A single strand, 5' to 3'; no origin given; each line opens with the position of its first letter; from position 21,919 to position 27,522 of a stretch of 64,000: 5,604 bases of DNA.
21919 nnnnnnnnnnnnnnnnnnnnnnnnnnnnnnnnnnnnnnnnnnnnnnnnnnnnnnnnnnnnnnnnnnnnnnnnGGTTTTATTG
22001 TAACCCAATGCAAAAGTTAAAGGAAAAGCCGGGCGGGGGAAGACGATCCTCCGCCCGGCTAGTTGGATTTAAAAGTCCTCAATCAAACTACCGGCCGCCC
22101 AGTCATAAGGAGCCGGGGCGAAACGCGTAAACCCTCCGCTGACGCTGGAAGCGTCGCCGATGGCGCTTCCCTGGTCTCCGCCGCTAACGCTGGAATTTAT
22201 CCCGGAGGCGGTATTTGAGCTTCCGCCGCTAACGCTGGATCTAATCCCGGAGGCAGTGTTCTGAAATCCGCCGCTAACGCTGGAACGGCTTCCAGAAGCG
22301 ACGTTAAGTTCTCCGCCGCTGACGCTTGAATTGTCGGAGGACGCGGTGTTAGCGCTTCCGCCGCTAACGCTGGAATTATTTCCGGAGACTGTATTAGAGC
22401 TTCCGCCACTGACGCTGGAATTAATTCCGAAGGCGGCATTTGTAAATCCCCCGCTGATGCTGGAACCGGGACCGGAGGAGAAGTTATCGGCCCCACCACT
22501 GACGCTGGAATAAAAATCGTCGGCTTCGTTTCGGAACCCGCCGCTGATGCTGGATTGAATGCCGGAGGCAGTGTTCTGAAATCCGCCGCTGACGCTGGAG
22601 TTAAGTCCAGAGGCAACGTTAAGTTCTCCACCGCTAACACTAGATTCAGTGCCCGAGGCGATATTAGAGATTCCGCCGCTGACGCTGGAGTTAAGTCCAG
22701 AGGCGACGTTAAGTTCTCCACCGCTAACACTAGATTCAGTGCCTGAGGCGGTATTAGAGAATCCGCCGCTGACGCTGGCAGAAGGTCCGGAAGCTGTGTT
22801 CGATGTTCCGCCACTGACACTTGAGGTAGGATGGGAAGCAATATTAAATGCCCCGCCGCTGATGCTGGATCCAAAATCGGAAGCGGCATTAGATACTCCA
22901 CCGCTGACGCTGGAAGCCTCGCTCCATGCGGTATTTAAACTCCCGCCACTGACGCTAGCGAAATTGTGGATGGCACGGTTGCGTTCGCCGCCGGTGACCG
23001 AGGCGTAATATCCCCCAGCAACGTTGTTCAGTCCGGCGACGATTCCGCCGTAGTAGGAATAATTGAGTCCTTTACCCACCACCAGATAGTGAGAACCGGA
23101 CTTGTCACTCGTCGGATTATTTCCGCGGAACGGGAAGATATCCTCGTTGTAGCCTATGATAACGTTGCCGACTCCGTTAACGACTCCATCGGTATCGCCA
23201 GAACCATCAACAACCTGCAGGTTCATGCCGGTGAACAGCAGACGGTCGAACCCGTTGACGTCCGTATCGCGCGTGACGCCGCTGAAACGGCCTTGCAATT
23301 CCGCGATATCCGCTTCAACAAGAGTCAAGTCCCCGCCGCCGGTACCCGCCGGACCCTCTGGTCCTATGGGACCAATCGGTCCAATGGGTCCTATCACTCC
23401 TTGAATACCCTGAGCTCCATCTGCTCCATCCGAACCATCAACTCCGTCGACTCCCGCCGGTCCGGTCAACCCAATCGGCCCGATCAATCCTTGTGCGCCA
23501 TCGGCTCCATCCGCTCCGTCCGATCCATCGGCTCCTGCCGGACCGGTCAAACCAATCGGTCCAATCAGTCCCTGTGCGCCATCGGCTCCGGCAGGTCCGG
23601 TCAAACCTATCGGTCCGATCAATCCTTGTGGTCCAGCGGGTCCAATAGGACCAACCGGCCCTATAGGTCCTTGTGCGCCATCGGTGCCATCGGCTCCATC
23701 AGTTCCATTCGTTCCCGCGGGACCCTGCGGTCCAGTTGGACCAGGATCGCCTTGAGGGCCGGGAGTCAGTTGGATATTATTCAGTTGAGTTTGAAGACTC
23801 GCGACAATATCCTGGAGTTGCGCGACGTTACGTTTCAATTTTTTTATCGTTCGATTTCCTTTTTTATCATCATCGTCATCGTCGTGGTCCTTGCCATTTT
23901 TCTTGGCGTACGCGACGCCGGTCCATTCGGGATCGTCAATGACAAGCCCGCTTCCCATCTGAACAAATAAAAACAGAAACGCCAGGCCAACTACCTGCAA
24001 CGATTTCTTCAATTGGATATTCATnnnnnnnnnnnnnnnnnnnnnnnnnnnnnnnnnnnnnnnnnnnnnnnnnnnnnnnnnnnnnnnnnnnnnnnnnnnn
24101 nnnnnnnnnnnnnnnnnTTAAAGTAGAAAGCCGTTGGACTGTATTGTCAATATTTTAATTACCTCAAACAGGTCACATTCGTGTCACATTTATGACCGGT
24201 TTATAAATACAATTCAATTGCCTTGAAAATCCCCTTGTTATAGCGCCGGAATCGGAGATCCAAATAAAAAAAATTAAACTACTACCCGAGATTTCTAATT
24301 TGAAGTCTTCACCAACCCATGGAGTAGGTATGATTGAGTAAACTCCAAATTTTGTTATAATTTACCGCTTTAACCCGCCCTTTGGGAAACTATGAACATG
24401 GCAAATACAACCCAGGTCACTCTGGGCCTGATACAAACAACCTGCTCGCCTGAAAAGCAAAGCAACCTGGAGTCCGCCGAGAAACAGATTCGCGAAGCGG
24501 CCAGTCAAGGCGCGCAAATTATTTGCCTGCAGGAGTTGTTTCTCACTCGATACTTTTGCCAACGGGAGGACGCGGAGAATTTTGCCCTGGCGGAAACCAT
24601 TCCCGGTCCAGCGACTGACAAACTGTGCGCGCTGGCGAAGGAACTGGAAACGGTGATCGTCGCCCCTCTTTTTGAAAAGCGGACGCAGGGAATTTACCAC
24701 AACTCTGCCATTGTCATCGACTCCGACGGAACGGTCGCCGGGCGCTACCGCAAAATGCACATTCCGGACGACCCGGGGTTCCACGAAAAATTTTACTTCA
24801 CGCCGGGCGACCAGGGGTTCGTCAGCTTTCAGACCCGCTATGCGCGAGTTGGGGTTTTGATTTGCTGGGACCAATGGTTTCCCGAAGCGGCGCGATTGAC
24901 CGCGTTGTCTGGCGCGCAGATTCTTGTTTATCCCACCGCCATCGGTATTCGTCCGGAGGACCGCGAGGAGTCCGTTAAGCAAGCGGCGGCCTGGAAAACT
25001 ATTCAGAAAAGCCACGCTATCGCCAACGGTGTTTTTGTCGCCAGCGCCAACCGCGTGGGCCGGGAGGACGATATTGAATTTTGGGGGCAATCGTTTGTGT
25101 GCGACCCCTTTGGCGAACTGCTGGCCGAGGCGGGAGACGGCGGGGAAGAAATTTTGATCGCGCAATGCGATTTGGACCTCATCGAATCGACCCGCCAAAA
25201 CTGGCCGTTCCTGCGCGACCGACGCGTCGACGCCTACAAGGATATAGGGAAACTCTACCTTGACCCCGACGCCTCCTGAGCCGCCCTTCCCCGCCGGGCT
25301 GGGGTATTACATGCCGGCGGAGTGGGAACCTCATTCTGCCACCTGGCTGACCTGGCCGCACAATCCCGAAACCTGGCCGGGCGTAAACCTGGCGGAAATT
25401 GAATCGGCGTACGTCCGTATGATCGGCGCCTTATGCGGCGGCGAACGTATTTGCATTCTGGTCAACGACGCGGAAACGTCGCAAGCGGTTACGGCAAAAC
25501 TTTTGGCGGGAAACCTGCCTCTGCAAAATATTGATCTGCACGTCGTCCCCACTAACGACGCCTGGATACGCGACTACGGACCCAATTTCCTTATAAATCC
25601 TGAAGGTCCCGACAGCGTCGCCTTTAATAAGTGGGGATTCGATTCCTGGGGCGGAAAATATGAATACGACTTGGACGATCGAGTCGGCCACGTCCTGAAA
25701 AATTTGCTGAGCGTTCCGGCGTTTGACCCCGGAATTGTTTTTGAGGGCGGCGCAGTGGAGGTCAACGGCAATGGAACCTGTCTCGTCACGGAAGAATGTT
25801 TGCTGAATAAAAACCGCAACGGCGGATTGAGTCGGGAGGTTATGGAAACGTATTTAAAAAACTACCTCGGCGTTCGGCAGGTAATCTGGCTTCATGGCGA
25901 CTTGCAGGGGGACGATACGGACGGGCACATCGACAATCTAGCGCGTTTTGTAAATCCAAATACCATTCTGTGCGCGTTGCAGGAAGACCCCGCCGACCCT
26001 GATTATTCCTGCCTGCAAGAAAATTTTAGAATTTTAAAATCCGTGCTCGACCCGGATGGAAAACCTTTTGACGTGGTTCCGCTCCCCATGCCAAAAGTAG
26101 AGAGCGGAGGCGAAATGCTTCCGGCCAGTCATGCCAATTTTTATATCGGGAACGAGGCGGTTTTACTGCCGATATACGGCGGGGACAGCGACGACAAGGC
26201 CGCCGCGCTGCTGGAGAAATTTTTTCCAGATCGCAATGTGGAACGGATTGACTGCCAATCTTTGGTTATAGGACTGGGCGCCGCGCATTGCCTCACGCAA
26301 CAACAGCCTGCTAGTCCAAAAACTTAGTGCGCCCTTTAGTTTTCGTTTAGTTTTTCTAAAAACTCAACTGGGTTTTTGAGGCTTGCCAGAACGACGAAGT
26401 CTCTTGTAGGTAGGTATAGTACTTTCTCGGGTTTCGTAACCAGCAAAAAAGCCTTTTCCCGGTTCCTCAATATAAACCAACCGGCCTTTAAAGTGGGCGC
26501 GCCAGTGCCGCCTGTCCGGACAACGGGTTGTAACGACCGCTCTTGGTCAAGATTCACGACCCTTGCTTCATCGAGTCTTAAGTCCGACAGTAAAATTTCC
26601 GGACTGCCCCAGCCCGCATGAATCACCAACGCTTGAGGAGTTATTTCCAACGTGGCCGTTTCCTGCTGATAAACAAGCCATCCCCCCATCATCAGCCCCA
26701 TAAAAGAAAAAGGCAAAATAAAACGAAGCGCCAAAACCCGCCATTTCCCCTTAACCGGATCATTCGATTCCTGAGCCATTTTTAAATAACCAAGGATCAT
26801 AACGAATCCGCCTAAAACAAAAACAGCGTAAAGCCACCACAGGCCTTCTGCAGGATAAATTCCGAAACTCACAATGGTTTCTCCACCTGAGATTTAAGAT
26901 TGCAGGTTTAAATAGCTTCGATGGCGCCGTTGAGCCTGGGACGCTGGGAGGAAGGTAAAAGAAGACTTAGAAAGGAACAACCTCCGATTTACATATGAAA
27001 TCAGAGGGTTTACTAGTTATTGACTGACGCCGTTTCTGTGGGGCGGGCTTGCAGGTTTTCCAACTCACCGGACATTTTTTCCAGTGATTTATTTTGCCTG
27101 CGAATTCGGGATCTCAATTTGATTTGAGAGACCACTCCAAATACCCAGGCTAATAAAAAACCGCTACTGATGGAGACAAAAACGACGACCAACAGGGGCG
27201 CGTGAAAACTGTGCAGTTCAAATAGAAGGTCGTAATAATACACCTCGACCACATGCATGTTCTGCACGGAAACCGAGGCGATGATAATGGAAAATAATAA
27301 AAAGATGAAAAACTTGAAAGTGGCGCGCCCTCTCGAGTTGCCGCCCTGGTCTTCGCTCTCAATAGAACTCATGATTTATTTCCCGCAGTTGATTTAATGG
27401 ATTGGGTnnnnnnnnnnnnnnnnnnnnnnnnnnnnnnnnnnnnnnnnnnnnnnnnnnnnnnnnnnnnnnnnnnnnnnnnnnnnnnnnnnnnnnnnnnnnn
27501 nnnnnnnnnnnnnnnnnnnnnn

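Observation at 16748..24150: Internally duplicated locus: three collagen/beta-repeat fibre genes interleaved with two dedicated secreted partner genes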

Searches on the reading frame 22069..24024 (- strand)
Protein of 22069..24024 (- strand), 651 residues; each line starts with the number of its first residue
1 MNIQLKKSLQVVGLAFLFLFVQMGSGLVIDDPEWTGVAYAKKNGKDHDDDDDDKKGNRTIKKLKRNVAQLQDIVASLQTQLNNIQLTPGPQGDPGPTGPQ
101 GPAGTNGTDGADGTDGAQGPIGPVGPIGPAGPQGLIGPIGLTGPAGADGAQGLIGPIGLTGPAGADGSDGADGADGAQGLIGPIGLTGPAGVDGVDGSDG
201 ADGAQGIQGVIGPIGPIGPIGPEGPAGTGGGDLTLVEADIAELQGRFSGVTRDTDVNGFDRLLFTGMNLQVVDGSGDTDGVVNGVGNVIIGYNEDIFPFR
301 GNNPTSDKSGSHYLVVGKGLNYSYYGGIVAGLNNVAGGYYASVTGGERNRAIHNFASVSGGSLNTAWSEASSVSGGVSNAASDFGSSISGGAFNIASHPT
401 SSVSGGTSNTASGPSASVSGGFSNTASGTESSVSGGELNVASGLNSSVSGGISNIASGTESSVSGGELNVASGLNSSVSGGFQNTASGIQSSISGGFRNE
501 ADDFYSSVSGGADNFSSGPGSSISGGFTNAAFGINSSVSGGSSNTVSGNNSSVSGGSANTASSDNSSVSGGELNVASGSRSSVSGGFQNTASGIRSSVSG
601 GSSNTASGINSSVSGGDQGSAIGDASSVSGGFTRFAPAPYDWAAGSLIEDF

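Call 3: search_protein_families(library=pfam, proteins=[window:22069-24024:-], max_evalue=1)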
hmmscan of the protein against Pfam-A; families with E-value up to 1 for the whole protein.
window:22069-24024:- (651 aa): 3 families
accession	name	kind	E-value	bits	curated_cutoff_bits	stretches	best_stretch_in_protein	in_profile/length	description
PF01391.23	Collagen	-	8.4e-20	70.7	27.2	3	88-143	3-58/60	Collagen triple helix repeat (20 copies)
PF21300.2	LbR_Ice_bind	-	0.00012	22.5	30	3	520-615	5-97/97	Grass antifreeze beta roll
PF18792.6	UspA1_rep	-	0.0085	16.7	27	3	418-428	3-13/13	Ubiquitous surface protein adhesin repeat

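Call 4: search_protein_families(library=ncbifam, proteins=[window:22069-24024:-], max_evalue=1)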
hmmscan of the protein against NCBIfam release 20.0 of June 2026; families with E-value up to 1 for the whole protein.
window:22069-24024:- (651 aa): 3 families
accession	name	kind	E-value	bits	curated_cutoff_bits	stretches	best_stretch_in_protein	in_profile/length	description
NF038329.2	gly_rich_SclB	equivalog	1.1e-27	97.1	325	1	44-231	70-263/442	LPXTG-anchored collagen-like adhesin Scl2/SclB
NF038330.1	adhesin_SclA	exception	1.8e-20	74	400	1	69-231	99-256/405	LPXTG-anchored collagen-like adhesin Scl1/SclA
NF046116.1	adhesin_Lcl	equivalog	2.7e-20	72.3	500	1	85-232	110-273/431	collagen-like adhesin Lcl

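Call 31: search_protein_families(library=phrogs, proteins=[window:22069-24024:-], max_evalue=0.01)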
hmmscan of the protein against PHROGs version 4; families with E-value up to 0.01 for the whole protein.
window:22069-24024:- (651 aa): 27 families (the best 25 are shown)
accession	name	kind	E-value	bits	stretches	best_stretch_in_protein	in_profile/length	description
phrog_5073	-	tail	1.7e-30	107.6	2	85-179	260-357/519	tail fiber protein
phrog_8745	-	tail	2.3e-27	95.8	1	76-229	1378-1520/1803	tail fiber protein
phrog_6320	-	tail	1.6e-24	87.7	2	131-229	104-205/745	tail fiber protein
phrog_30509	-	tail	1e-21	78.2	3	124-198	41-115/254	collagen like minor tail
phrog_17587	-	tail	2.1e-19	70.5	4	110-179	351-420/641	tail fiber protein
phrog_366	-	tail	4.8e-18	66.8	2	78-159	301-385/474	tail fiber protein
phrog_29268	-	unknown function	4.3e-17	62.5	1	95-232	406-543/653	-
phrog_1806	-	tail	1.2e-16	61.9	2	124-230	108-215/276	collagen like minor tail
phrog_26246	-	tail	1.5e-16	61.5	2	82-182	103-203/329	tail protein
phrog_32123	-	unknown function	2.5e-15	56.8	2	76-171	208-309/532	-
phrog_3420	-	unknown function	6.3e-15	54.8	1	92-259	42-214/929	-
phrog_18350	-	tail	3.9e-14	53.9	2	87-158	127-196/253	tail fiber protein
phrog_38766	-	head and packaging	1.9e-13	50.8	2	158-230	79-151/478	virion structural protein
phrog_1658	-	unknown function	3.4e-12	47.6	1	85-169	42-126/239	-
phrog_819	-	tail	4.1e-12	46.1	1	88-608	480-920/1024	tail protein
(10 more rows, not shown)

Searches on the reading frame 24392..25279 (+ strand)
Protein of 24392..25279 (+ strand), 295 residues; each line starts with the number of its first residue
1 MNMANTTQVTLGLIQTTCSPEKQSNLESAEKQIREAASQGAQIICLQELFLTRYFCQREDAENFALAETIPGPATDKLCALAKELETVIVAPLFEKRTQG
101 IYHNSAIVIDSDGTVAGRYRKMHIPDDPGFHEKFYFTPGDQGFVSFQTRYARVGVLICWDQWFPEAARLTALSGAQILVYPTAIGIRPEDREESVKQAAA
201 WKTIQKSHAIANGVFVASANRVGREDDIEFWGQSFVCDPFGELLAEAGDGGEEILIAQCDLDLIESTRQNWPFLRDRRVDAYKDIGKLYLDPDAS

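Call 53: search_protein_families(library=pfam, proteins=[window:24392-25279:+], max_evalue=0.001)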
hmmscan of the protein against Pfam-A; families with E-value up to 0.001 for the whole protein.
window:24392-25279:+ (295 aa): 1 family
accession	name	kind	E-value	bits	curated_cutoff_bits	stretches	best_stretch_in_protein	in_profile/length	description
PF00795.27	CN_hydrolase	-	5.8e-68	229.4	23.2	1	12-269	3-256/256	Carbon-nitrogen hydrolase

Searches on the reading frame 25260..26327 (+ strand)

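Call 53: search_protein_families(library=pfam, proteins=[window:25260-26327:+], max_evalue=0.001)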
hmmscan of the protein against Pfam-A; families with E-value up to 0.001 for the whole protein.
window:25260-26327:+ (355 aa): 1 family
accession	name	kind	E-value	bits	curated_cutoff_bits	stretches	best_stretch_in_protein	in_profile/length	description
PF04371.20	PAD_porph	-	2.7e-113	378.9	25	1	17-350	1-321/321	Porphyromonas-type peptidyl-arginine deiminase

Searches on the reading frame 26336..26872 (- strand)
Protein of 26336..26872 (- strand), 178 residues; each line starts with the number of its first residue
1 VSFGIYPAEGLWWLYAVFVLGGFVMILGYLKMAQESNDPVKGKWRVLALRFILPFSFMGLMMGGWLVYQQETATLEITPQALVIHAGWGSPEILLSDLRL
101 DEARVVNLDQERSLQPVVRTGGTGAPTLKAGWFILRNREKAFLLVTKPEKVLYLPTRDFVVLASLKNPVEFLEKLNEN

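Call 53: search_protein_families(library=pfam, proteins=[window:26336-26872:-], max_evalue=0.001)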
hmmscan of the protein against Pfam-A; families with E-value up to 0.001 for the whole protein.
window:26336-26872:- (178 aa): 1 family
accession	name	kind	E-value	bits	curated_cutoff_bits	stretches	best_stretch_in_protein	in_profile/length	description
PF10882.14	bPH_5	-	1.8e-10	41.3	22.5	1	76-177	4-98/100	Bacterial PH domain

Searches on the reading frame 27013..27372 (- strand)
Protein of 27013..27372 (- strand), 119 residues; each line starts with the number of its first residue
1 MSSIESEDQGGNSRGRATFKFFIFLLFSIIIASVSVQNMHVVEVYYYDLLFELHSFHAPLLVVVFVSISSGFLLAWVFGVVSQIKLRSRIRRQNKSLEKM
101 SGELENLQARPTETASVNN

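Call 53: search_protein_families(library=pfam, proteins=[window:27013-27372:-], max_evalue=0.001)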
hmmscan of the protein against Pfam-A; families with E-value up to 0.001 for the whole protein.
window:27013-27372:- (119 aa): 1 family
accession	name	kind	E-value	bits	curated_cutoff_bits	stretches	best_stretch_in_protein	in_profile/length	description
PF06305.16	LapA_dom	-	3.3e-13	49.8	28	1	37-104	1-63/64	Lipopolysaccharide assembly protein A domain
